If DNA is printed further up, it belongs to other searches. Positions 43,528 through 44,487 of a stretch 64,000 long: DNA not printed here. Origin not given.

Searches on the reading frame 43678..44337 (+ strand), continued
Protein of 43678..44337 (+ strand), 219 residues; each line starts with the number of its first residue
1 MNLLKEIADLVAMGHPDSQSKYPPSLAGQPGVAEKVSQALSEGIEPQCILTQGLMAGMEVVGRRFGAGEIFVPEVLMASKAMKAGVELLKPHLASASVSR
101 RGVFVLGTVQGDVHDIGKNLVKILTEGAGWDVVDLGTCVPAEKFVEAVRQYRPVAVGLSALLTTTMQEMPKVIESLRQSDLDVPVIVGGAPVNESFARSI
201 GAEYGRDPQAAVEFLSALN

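Call 33: find_encoding_contigs(protein=P0020, flank=7000, max_places=2)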
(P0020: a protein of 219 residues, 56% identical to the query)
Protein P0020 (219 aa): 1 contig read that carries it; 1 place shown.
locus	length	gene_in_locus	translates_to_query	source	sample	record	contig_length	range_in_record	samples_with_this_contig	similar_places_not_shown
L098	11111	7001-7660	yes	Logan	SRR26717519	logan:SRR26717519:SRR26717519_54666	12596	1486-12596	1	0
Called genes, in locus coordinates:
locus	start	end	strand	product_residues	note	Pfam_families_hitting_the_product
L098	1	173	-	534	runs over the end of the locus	-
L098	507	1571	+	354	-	PF00069:Pkinase, PF03109:ABC1 (faint), PF07714:PK_Tyr_Ser-Thr, PF01636:APH (faint), PF17667:Pkinase_fungal (weak)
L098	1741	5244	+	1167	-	-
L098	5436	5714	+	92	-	PF02583:Trns_repr_metal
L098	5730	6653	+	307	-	PF03824:NicO, PF13386:DsbD_2 (weak)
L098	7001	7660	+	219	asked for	PF02607:B12-binding_2, PF02310:B12-binding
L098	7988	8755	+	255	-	PF18912:DZR_2, PF00156:Pribosyltran (weak)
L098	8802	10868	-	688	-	PF03629:SASA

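Call 40: search_dna_similar(query=window:43678-44334:+, collection=plasmids, mode=protein, max_evalue=0.001, max_rows=60, rows=spread)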
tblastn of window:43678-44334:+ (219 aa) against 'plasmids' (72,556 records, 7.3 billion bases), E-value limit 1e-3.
Records with a match: 165; places in all: 173; records where one place covers at least 80% of the query: 49.
Best place of each record, by identity: <60% 165.
By first word of the organism name: Streptomyces 60; Rhodococcus 8; Escherichia 8; Azospirillum 8; Sinorhizobium 6; Acinetobacter 6; Phyllobacterium 6; Paracoccus 4; Acaryochloris 3; Skermanella 3; and 44 more.
By predicted mobility (MOB-suite, as given by PLSDB): non-mobilizable 124; mobilizable 28; conjugative 13.
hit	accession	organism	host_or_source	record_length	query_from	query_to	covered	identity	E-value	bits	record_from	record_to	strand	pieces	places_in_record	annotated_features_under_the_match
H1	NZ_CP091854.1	Terrarubrum flagellatum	cell culture,forest soil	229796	32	213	83%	52.4%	3e-48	176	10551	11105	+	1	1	B12-binding domain-containing protein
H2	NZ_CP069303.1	Shinella sp. PSBB067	monoisolate,Minnesota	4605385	32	213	83%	48.6%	7e-48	174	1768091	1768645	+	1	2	none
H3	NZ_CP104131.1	Sinorhizobium sp. K101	Phaseolus vulgaris,cell ...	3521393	31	213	84%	46.8%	2e-45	168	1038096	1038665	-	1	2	none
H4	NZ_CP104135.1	Sinorhizobium sp. C101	Phaseolus vulgaris,cell ...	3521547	31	213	84%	46.8%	2e-45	168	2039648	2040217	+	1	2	none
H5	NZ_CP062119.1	Aminobacter sp. SR38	bacterial pure culture,soil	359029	32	213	83%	46.5%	2e-47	173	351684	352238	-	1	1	B12-binding domain-containing protein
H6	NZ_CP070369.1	Paracoccus methylovorus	whole organism,grassland soil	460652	32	214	84%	45.7%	1e-46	171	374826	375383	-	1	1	B12-binding domain-containing protein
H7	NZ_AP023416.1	Vescimonas fastidiosa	Homo sapiens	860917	36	203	77%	48.3%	4e-40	152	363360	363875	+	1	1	cobalamin-dependent protein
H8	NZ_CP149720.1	Clostridioides difficile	-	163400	1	214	98%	34.4%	2e-38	147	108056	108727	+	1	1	homocysteine S-methyltransferase family protein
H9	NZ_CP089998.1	Cytobacillus spongiae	sponge,Pure culture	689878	29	204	80%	41.0%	2e-34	136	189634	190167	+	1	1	metH: methionine synthase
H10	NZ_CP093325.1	Bacillus sp. N5-665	whole organism,peat soil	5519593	29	197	77%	40.8%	1e-38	148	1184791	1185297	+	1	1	none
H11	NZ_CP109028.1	Streptomyces sp. NBC_00663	-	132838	29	218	87%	35.2%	7e-28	117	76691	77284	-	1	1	metH: methionine synthase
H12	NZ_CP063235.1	Rhodococcus qingshengii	soil,Saratov Oil Refinery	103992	31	219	86%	34.7%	5e-25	109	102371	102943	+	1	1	metH: methionine synthase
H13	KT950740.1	Escherichia coli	-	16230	36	215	82%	36.4%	3e-24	106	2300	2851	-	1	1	cmuA: CmuA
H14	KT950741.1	Escherichia coli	-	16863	4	215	97%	30.6%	2e-24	107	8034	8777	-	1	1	cmuA: CmuA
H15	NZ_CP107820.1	Streptomyces sp. NBC_00536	-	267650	36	218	84%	34.9%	1e-27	116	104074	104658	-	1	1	metH: methionine synthase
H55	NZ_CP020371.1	Candidatus Thiodictyon syntrophicum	meromictic lake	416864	49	204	71%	28.7%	5e-10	66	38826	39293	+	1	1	cobalamin-dependent protein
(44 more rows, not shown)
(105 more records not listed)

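Call 41: get_annotated_region(hit=H1, flank=8000)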
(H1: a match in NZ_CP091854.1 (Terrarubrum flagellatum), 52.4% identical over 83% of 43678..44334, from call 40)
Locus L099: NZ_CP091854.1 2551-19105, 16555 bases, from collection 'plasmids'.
description: Terrarubrum flagellatum strain 7MK25 plasmid unnamed3, complete sequence
organism: Terrarubrum flagellatum (NCBI taxid 2895980)
taxonomy: Bacteria; Pseudomonadota; Alphaproteobacteria; Hyphomicrobiales; Terrirubraceae; Terrirubrum; Terrarubrum flagellatum
host: -; source: cell culture,forest soil; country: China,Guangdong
typing (MOB-suite, as given by PLSDB): non-mobilizable
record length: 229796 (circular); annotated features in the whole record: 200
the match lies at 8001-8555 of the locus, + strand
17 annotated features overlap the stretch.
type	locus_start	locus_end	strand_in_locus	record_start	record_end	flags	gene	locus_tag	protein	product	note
CDS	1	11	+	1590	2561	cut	-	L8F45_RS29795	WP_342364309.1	ABC transporter permease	GO:0055085 - transmembrane transport [Evidence IEA]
CDS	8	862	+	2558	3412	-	-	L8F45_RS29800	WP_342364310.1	ABC transporter permease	-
CDS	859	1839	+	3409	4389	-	-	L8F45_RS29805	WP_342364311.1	ABC transporter ATP-binding protein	-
CDS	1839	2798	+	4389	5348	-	-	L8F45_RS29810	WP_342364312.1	ABC transporter ATP-binding protein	-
CDS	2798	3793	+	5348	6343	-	-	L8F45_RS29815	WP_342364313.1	Ldh family oxidoreductase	-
CDS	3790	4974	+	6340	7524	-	-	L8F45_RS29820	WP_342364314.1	mandelate racemase/muconate lactonizing enzyme family protein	-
CDS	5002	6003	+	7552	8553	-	-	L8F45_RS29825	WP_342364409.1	ornithine cyclodeaminase family protein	-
CDS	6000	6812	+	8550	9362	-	-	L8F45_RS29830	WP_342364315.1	PhnD/SsuA/transferrin family substrate-binding protein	-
CDS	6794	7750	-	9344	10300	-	-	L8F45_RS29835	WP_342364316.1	fatty acid desaturase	GO:0006629 - lipid metabolic process [Evidence IEA]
CDS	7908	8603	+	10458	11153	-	-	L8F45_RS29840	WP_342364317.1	B12-binding domain-containing protein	-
CDS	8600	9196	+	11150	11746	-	-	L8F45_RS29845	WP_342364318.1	DUF1638 domain-containing protein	-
CDS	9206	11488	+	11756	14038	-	-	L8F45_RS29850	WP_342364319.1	virulence factor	-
CDS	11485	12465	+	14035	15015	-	-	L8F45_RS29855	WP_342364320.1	2-dehydropantoate 2-reductase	GO:0015940 - pantothenate biosynthetic process [Evidence IEA]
CDS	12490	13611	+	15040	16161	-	-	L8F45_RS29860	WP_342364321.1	histidinol-phosphate transaminase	GO:0000105 - histidine biosynthetic process [Evidence IEA]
CDS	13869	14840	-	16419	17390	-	-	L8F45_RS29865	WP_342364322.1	NAD(P)-dependent oxidoreductase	-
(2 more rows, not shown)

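Call 42: get_annotated_region(hit=H6, flank=8000)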
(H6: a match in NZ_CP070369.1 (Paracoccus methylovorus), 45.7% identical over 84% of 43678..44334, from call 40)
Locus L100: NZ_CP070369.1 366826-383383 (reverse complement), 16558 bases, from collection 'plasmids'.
description: Paracoccus methylovorus strain H4-D09 plasmid p1, complete sequence
organism: Paracoccus methylovorus (NCBI taxid 2812658)
taxonomy: Bacteria; Pseudomonadota; Alphaproteobacteria; Rhodobacterales; Paracoccaceae; Paracoccus; Paracoccus methylovorus
host: -; source: whole organism,grassland soil; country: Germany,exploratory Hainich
typing (MOB-suite, as given by PLSDB): non-mobilizable; replicon rep_cluster_560
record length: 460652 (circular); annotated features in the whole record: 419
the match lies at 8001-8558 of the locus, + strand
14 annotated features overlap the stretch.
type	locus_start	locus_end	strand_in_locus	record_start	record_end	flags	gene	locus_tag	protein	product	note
CDS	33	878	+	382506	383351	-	-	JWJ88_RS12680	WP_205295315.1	ABC transporter permease subunit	GO:0055085 - transmembrane transport [Evidence IEA]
CDS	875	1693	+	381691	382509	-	-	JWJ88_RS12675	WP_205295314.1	ABC transporter permease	GO:0055085 - transmembrane transport [Evidence IEA]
CDS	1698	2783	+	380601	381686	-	-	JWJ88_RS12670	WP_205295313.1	ABC transporter ATP-binding protein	-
CDS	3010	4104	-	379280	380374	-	-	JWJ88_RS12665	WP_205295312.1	IS630 family transposase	-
CDS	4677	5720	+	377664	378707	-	-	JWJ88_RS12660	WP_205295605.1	GlxA family transcriptional regulator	-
CDS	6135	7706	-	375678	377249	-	-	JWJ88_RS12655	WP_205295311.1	trimethylamine methyltransferase family protein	-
CDS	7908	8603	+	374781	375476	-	-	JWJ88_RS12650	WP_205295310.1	B12-binding domain-containing protein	-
CDS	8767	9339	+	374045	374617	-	-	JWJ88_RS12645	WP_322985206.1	DUF1638 domain-containing protein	-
CDS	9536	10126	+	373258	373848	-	-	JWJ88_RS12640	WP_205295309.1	methylenetetrahydrofolate reductase C-terminal domain-containing protein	-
CDS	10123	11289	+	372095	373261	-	-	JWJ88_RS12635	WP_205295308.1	methylenetetrahydrofolate reductase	-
CDS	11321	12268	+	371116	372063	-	-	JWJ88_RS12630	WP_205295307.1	methyltetrahydrofolate cobalamin methyltransferase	-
CDS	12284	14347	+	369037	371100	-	-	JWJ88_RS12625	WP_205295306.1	ASKHA domain-containing protein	-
CDS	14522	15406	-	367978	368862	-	-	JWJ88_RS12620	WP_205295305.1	alpha/beta hydrolase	-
CDS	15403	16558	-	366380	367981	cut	-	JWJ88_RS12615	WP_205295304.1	ABC transporter ATP-binding protein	-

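Call 43: list_cluster_members(proteins=[P0001, P0003, P0013, P0016, P0019, P0024, P0025, P0046, P0098, P0102])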
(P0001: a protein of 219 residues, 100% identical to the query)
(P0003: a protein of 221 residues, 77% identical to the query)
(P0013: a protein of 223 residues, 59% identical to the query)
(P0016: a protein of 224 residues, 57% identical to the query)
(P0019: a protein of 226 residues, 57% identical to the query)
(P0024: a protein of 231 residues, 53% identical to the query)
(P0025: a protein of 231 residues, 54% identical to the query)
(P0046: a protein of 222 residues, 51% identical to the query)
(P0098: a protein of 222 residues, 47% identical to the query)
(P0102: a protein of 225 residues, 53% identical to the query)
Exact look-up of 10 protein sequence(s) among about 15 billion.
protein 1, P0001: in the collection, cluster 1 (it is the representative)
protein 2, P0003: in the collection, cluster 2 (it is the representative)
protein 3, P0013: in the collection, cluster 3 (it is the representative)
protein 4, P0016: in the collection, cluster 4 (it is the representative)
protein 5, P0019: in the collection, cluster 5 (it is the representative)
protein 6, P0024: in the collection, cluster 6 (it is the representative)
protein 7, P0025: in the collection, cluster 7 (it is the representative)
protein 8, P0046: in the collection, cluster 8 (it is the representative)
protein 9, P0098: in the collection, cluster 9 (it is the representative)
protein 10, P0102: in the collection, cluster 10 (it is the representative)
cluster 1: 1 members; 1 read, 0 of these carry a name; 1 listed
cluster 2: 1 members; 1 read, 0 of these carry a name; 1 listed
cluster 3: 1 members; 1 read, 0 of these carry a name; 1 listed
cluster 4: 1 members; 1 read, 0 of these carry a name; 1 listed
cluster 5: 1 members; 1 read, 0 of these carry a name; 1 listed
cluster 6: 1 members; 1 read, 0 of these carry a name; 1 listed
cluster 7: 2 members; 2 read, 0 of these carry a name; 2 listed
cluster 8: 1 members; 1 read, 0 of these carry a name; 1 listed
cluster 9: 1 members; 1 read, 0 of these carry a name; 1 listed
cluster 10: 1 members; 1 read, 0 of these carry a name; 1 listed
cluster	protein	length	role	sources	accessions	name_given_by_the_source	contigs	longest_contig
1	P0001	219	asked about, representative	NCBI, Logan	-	-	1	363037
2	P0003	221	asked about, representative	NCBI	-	-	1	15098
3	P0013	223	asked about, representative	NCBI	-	-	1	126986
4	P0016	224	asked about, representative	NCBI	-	-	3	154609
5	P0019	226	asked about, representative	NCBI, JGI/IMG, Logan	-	-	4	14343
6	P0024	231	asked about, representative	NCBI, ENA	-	-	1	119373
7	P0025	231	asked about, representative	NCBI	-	-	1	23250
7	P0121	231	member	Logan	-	-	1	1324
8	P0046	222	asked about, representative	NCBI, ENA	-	-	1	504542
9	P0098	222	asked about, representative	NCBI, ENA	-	-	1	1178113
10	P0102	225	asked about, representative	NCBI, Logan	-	-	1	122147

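Call 45: find_encoding_contigs(protein=P0015, flank=5000, max_places=2)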
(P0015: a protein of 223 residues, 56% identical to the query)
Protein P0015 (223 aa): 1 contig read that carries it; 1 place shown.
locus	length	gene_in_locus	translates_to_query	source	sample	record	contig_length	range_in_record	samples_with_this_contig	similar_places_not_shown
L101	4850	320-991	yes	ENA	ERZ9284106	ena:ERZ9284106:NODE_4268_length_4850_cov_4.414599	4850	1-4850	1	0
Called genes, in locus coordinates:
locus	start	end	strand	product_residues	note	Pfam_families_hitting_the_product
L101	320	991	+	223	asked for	PF02607:B12-binding_2, PF02310:B12-binding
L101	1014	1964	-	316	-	PF02445:NadA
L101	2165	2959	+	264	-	PF01738:DLH, PF12146:Hydrolase_4 (faint), PF02230:Abhydrolase_2 (weak), PF08840:BAAT_C (faint), PF00326:Peptidase_S9 (weak)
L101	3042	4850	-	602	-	?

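Call 46: find_encoding_contigs(protein=P0012, flank=5000, max_places=2)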
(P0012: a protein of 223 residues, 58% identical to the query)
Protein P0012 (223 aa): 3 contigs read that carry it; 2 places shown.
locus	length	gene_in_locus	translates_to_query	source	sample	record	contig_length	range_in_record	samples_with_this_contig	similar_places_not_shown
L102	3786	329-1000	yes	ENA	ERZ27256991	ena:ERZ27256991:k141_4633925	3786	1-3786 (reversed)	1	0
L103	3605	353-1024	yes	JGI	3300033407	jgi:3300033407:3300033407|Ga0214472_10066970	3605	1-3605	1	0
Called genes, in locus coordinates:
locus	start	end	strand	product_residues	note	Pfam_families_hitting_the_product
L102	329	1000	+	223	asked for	PF02607:B12-binding_2, PF02310:B12-binding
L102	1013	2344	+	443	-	PF12176:MtaB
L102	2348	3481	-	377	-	PF01208:URO-D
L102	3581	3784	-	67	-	?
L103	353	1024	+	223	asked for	PF02607:B12-binding_2, PF02310:B12-binding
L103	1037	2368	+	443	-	PF12176:MtaB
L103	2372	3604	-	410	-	?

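Call 47: find_homologous_proteins(query=L090:8805-10130:+, max_evalue=1e-10)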
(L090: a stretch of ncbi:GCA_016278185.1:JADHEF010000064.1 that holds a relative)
Query L090:8805-10130:+ (442 aa): 3263 proteins with E <= 1e-10 among 8000 candidates; the best 120 are listed.
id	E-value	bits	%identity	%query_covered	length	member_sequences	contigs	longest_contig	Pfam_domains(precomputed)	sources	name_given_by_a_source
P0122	7.2e-290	979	100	100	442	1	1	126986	PF12176.14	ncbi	-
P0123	1.5e-210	718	73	100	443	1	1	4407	PF12176.14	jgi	jgi:methanol--5-hydroxybenzimidazolylcobamide Co-methyltransferase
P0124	1.4e-209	715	73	100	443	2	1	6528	PF12176.14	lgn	-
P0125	8.5e-206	702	75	95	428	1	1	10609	PF12176.14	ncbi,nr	ncbi:MAG: hypothetical protein K1X53_16685, partial [Candidatus Sumerlaeaceae bacterium]|nr:hypothet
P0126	8.8e-174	597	62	100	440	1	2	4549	PF12176.14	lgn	-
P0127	1.2e-169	583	60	100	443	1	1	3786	PF12176.14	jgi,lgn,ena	-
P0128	4.1e-169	581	61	95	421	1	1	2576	PF12176.14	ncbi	ncbi:MAG: methyltransferase MtaB domain-containing protein, partial [bacterium]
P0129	1.6e-135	470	51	98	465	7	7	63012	PF12176.14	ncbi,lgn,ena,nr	ncbi:MAG: methanol--corrinoid methyltransferase [Candidatus Marinimicrobia bacterium]|nr:methanol--c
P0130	3.7e-134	466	52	99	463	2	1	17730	PF12176.14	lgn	-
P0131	6.3e-130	452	50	97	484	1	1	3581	PF12176.14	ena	-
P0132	8.6e-130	452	50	100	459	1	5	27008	PF12176.14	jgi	jgi:methanol--5-hydroxybenzimidazolylcobamide Co-methyltransferase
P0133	4.1e-129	449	49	100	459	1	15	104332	PF12176.14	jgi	jgi:methanol--5-hydroxybenzimidazolylcobamide Co-methyltransferase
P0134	8.3e-129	448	49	100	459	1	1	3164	PF12176.14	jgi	jgi:methanol--5-hydroxybenzimidazolylcobamide Co-methyltransferase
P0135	1.7e-128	447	50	100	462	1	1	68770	PF12176.14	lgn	-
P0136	1.7e-128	447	48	100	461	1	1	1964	PF12176.14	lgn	-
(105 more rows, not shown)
